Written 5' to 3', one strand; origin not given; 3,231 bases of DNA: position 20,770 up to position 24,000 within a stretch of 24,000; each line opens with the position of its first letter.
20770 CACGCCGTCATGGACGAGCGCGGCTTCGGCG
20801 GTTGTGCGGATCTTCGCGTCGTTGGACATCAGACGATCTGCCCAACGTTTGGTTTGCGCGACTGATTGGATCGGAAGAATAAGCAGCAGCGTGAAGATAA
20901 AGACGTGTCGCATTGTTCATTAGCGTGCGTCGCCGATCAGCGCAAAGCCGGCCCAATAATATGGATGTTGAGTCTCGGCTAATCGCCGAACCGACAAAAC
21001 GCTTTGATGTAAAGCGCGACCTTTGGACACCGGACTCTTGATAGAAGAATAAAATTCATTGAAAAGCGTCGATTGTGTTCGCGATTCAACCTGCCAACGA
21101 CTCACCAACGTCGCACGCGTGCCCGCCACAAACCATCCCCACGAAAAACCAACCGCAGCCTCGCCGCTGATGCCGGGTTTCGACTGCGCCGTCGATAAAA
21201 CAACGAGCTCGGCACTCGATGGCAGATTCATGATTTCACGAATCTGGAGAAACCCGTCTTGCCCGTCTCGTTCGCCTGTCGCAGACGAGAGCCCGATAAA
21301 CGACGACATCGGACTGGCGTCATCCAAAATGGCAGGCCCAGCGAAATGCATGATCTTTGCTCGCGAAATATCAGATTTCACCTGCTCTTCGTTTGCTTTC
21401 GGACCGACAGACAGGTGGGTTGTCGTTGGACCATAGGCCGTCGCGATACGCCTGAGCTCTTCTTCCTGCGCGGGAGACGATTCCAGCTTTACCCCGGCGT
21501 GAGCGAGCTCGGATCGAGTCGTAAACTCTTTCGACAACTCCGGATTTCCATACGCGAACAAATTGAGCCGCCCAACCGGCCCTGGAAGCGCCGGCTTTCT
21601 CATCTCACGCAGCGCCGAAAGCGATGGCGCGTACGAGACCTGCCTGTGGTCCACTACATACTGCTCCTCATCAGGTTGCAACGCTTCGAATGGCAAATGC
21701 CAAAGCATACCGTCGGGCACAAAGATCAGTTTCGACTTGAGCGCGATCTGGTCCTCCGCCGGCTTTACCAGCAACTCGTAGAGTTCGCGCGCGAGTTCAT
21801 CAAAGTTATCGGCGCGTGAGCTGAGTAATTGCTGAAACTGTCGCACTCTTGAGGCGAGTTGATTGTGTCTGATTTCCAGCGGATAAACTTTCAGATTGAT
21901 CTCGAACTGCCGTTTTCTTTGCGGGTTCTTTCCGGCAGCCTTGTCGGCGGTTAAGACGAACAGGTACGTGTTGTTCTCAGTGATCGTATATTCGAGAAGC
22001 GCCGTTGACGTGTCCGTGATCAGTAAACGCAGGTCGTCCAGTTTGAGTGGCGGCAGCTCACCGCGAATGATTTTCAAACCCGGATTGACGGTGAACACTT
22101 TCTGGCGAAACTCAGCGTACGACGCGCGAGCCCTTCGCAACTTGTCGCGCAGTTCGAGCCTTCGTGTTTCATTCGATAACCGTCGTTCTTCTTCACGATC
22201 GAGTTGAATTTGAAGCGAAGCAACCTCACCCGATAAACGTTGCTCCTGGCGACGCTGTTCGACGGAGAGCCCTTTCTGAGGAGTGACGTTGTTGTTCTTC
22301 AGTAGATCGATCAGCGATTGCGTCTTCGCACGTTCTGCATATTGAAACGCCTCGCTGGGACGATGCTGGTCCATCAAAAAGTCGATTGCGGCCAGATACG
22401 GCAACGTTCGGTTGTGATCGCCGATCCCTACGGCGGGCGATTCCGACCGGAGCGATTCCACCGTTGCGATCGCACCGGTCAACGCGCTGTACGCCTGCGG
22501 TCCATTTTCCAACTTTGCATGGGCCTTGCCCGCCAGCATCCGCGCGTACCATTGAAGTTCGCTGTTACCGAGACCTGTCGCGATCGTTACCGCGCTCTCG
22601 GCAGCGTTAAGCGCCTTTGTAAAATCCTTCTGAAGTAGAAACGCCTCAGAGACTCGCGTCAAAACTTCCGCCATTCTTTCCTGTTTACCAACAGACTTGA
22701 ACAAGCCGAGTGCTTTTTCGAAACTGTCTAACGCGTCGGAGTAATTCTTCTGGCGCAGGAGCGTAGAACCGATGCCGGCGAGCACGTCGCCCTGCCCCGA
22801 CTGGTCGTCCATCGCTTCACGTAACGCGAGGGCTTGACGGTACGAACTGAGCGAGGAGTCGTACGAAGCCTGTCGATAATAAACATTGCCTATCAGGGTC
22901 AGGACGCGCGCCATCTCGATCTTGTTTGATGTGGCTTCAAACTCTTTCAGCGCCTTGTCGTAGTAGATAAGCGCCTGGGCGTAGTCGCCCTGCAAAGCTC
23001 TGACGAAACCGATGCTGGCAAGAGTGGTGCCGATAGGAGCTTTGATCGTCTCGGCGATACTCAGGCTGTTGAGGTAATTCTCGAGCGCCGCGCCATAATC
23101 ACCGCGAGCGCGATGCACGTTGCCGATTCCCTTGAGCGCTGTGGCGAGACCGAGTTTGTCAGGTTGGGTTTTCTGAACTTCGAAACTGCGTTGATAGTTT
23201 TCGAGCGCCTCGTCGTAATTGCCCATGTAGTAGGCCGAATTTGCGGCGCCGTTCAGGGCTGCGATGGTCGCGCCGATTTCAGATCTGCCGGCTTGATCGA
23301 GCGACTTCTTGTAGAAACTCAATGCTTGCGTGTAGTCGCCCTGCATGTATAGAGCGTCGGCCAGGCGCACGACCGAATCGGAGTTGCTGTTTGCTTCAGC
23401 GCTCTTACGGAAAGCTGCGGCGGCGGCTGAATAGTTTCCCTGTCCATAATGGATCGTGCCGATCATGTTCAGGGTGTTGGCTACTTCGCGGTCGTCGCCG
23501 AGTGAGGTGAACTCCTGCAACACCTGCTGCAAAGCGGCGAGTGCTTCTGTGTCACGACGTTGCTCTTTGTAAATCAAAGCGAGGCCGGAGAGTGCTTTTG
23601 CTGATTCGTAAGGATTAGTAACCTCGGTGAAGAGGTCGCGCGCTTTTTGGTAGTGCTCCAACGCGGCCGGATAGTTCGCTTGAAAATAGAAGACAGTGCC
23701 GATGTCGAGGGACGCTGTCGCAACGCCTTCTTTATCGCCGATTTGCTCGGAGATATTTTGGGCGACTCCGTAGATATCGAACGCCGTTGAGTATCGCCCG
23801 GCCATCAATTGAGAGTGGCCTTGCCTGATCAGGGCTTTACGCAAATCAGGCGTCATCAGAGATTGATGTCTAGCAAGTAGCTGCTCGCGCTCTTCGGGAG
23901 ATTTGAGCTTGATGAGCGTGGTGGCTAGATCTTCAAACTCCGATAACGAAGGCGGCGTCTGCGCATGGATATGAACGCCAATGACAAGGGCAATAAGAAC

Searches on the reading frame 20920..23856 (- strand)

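Call 58: search_protein_families(library=pfam, proteins=[window:20920-23856:-], max_evalue=0.001)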
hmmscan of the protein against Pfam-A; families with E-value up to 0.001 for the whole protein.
window:20920-23856:- (978 aa): 21 families
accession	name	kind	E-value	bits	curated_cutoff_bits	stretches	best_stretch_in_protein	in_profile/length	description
PF13424.12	TPR_12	-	3.1e-61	203.9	30.1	5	198-269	3-76/77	Tetratricopeptide repeat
PF12770.12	CHAT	-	4.1e-54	184.4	24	1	687-976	2-289/289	CHAT domain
PF07719.23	TPR_2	-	1.2e-38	128.4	27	0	200-226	3-29/34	Tetratricopeptide repeat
PF00515.34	TPR_1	-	5.7e-38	127.7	27.8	1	200-227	3-30/34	Tetratricopeptide repeat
PF13374.12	TPR_10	-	2.1e-27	94.7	27.5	0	125-153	1-29/42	Tetratricopeptide repeat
PF13432.12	TPR_16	-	3e-25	88.7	32.7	4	131-189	2-61/65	Tetratricopeptide repeat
PF13176.12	TPR_7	-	2.7e-17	61.7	27.9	0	319-351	2-34/36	Tetratricopeptide repeat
PF13181.12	TPR_8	-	3.8e-16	58.2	25.7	0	127-158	2-33/34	Tetratricopeptide repeat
PF13428.12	TPR_14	-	6.5e-12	45.3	23.5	0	163-192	5-34/44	Tetratricopeptide repeat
PF13414.12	TPR_11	-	8e-12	45.1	26.8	0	207-233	3-29/42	TPR repeat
PF14559.12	TPR_19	-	2.3e-10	41.1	25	1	138-196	3-63/68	Tetratricopeptide repeat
PF13174.12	TPR_6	-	2.5e-09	37.6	26.3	0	88-116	2-30/33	Tetratricopeptide repeat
PF12895.13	ANAPC3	-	4.6e-09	36.9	27.2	1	139-223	2-81/82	Anaphase-promoting complex, cyclosome, subunit 3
PF17874.7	TPR_MalT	-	6.1e-09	36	45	0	166-303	47-188/336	MalT-like TPR region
PF14938.12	SNAP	-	2.6e-08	34.1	25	1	55-184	44-180/282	Soluble NSF attachment protein, SNAP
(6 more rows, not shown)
